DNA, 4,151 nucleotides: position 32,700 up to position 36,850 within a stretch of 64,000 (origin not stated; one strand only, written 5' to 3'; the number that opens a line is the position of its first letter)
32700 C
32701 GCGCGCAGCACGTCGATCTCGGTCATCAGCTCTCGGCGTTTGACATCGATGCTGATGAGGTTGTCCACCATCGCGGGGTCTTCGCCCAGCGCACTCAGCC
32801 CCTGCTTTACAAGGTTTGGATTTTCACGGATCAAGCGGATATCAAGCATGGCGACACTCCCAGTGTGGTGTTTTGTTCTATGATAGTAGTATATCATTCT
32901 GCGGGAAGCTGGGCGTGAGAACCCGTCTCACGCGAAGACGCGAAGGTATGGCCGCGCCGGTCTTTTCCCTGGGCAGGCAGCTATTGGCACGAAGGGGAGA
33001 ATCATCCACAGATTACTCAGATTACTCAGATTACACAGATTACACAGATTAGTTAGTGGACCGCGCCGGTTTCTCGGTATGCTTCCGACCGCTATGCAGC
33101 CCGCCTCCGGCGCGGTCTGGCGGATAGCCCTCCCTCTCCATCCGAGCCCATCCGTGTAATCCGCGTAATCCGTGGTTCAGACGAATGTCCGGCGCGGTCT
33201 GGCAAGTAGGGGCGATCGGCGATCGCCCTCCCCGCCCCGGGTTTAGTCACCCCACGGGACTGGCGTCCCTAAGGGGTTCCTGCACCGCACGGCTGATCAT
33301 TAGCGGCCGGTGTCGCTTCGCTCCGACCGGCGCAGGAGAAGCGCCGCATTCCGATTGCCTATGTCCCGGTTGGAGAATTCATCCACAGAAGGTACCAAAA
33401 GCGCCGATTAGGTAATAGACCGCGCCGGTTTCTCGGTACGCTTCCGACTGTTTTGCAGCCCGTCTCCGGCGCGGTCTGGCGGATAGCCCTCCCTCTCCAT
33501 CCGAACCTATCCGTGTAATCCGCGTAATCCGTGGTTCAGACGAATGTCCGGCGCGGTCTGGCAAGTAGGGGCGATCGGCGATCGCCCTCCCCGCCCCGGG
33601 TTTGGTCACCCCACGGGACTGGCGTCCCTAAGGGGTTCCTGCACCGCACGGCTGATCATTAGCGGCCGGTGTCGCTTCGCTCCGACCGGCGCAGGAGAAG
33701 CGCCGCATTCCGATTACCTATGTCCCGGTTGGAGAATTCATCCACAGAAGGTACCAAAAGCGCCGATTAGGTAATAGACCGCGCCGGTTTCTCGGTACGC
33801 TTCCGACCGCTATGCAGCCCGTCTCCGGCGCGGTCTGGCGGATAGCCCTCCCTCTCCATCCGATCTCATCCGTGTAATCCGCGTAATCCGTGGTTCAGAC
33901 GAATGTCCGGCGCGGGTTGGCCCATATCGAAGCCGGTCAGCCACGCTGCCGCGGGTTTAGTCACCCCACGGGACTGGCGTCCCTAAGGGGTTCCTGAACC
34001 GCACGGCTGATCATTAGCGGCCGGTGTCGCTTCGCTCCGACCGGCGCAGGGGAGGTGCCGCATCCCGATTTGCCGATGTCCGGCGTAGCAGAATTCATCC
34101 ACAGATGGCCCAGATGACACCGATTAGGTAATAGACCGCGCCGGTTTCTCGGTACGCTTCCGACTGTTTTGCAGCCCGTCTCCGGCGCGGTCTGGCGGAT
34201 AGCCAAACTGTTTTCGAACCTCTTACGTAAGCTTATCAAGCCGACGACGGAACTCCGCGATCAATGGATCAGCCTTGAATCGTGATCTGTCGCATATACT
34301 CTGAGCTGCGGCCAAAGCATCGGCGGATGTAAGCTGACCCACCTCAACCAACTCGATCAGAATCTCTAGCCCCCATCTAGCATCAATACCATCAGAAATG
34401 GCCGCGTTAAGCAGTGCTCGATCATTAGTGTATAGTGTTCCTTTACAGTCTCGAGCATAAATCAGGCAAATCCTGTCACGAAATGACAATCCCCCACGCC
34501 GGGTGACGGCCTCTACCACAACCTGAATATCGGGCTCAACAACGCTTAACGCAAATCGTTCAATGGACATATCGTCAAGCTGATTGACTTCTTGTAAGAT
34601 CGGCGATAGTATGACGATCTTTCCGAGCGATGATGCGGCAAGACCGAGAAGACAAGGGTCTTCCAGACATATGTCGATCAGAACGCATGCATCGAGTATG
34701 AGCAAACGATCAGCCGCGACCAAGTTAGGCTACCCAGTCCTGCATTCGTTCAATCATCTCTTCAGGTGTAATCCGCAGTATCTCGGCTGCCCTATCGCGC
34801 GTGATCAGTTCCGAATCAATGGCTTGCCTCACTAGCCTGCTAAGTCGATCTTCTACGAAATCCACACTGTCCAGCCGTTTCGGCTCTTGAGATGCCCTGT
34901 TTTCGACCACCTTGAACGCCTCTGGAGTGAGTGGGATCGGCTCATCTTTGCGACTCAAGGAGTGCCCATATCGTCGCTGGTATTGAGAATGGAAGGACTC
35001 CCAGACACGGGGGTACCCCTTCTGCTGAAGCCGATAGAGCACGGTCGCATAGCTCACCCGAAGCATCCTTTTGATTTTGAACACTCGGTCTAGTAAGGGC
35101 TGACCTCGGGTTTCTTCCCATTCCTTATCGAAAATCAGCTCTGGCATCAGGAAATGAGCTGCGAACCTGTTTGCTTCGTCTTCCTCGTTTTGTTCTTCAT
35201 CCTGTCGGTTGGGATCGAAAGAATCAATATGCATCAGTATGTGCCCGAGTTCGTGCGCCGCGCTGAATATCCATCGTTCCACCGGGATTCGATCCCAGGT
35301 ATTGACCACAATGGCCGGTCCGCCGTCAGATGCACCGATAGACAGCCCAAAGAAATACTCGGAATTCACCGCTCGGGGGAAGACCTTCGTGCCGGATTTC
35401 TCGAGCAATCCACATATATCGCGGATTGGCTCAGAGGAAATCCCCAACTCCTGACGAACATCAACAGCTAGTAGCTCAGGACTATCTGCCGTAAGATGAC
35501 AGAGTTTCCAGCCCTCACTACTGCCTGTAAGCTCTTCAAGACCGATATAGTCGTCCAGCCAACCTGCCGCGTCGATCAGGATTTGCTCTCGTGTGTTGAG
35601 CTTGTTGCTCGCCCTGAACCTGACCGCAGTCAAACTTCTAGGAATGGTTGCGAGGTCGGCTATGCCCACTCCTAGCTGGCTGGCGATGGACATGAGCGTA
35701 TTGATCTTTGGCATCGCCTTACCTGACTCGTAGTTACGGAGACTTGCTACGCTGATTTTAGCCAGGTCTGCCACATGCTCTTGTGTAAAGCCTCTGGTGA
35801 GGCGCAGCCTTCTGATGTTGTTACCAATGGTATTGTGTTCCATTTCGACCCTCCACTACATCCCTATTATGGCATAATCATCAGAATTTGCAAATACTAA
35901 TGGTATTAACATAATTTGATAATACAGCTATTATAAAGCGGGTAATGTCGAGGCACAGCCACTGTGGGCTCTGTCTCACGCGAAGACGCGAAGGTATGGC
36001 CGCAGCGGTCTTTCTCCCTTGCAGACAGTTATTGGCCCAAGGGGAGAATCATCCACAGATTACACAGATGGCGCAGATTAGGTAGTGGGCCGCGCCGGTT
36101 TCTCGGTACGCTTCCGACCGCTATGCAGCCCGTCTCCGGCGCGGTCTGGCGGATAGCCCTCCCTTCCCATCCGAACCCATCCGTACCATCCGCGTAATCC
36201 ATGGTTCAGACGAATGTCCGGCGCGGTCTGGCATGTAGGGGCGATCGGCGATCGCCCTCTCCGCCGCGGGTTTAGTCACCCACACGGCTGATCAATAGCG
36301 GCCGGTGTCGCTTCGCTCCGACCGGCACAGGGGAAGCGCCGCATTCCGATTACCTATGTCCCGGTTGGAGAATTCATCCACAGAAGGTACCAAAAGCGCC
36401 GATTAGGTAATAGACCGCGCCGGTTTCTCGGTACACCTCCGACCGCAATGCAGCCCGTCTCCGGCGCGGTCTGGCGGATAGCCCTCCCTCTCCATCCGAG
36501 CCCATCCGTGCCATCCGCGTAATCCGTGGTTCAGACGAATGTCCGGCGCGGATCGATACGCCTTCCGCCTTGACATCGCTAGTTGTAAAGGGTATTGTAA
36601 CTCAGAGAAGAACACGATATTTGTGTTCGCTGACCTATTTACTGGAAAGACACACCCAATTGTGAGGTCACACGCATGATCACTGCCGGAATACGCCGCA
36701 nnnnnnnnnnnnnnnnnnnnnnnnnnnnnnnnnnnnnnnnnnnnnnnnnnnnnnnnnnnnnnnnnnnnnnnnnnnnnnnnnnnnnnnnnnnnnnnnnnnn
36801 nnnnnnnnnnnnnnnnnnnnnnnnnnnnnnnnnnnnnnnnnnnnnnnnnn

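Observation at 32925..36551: Tandem ~359-bp repeat arrays flank a putative toxin-antitoxin/defence module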

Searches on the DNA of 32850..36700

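Call 89: search_rna_families(source=window, start=32850, end=36700, threshold=evalue, max_evalue=1)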
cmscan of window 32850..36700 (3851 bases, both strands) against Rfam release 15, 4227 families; matches with E-value up to 1: 1.
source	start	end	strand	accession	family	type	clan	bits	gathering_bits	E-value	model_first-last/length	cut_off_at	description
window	34064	34243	+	RF04317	aceE-II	Cis-reg;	-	16.1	100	0.48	1-190/190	no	aceE-II ncRNA motif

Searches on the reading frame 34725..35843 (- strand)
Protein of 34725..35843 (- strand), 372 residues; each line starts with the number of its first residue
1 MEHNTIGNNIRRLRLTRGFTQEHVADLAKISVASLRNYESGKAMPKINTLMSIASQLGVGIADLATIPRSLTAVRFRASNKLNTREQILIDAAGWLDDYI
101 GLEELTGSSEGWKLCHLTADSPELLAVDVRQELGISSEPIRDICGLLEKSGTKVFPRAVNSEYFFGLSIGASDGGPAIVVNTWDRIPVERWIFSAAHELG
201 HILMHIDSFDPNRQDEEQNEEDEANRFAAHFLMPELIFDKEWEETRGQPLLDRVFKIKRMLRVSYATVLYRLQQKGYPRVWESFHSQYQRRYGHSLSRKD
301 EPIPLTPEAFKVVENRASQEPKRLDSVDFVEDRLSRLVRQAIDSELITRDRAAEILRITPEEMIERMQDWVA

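Call 14: search_protein_families(library=pfam, proteins=[window:34725-35843:-], max_evalue=0.01)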
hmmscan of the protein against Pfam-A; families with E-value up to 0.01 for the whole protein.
window:34725-35843:- (372 aa): 5 families
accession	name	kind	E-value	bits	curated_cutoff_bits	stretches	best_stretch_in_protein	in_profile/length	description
PF06114.19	Peptidase_M78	-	1.1e-15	57.9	22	1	174-272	27-122/123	IrrE N-terminal-like domain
PF01381.28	HTH_3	-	5.7e-12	45.9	23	1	10-64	1-55/55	Helix-turn-helix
PF12844.13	HTH_19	-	4.2e-09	36.6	30.2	1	7-60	1-54/64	Helix-turn-helix domain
PF13560.12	HTH_31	-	3.8e-08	34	27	1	7-65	3-62/64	Helix-turn-helix domain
PF13443.12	HTH_26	-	6.5e-06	26.8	22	1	9-66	1-59/63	Cro/C1-type HTH DNA-binding domain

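Call 15: search_protein_families(library=padloc, proteins=[window:34725-35843:-], max_evalue=0.01)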
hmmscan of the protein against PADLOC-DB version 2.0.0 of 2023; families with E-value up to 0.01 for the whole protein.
window:34725-35843:- (372 aa): 24 families
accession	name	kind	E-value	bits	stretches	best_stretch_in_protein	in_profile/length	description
PDLC03949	RmrA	-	1e-33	114.7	1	14-314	11-302/363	-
PDLC03954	RmrA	-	1.2e-29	101.5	1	6-277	11-292/380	-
PDLC03944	RmrA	-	2.9e-29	100.3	1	7-302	8-308/384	-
PDLC03947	RmrA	-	9.7e-28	95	1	4-276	10-291/383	-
PDLC03945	RmrA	-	2.5e-27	94.1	2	124-277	144-295/394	-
PDLC03950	RmrA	-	3.7e-26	90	1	17-281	14-284/369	-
PDLC03948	RmrA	-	2.2e-25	87.4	1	10-303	13-315/397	-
PDLC03951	RmrA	-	5.3e-25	86.2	1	9-275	12-285/400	-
PDLC03946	RmrA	-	1.2e-24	84.7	1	14-281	11-273/357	-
PDLC03952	RmrA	-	1.9e-22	77.7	1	6-274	23-301/395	-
PDLC03956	RmrA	-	1.4e-20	71.8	1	12-274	15-285/399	-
PDLC03943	RmrA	-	8.5e-19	65.8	1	7-276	4-273/370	-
PDLC04141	capP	-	3e-18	64.2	1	121-276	4-154/242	capP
PDLC03953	RmrA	-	4.5e-17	60.3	1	4-276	4-284/373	-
PDLC03955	RmrA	-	7.3e-17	59.6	1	14-307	29-318/371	-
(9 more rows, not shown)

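Call 16: find_encoding_contigs(protein=window:34725-35843:-, flank=10000, max_places=10)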
Protein window:34725-35843:- (372 aa): no gene with exactly this product is on record in the collection.

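Call 17: search_protein_families(library=ncbifam, proteins=[window:34725-35843:-], max_evalue=1)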
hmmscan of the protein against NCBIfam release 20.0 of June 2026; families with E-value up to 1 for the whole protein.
window:34725-35843:- (372 aa): 18 families
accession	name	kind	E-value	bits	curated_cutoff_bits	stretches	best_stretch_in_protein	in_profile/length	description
NF052239.1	antitox_spr1629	equivalog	1.7e-26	93.2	335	2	125-276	145-294/377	spr1629 family repressor/antitoxin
NF041951.1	phage_RstR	subfamily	1.5e-14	54.1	80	1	6-91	3-93/108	RstR family transcriptional repressor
TIGR03070.1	couple_hipB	subfamily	3.2e-09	36.6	71.65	1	5-59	2-56/58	type II toxin-antitoxin system Y4mF family antitoxin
NF047948.1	male_kill_WMK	equivalog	6.3e-09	35.7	300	1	4-65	161-222/300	WO male-killing family protein Wmk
NF006015.0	PRK08154.1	subfamily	4e-06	26.2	204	1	5-66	30-91/314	anaerobic benzoate catabolism transcriptional regulator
NF007257.0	PRK09706.1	subfamily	4.7e-06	26.5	101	1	1-57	1-57/135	transcriptional repressor DicA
NF041575.1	antitoxPezA_Strep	equivalog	0.00019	21.4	290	1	6-72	2-68/158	type II toxin-antitoxin system antitoxin PezA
NF010465.0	PRK13890.1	equivalog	0.00035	20.7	96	1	8-61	8-61/121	conjugal transfer protein TrbA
TIGR00270.2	TIGR00270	equivalog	0.00043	20.1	110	1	8-61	78-131/159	multiprotein bridging factor aMBF1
TIGR03830.1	CxxCG_CxxCG_HTH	subfamily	0.00044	20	61.8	1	5-46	65-106/127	type II TA system antitoxin MqsA family protein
NF041677.1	trans_regClgR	equivalog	0.0006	19.9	170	1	4-64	7-67/113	transcriptional regulator ClgR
NF003162.0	PRK04140.1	equivalog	0.00097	18.3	263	1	7-69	128-190/317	transcriptional regulator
NF040522.1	VC1465_fam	subfamily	0.0025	17.8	70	1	10-43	1-34/111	VC1465 family Xer recombination activation factor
NF007408.0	PRK09943.1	equivalog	0.011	15.3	211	1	5-62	7-64/185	HTH-type transcriptional regulator PuuR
NF047542.1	telomere_Tap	equivalog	0.012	14.3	600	1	11-51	23-63/695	telomere-associated protein Tap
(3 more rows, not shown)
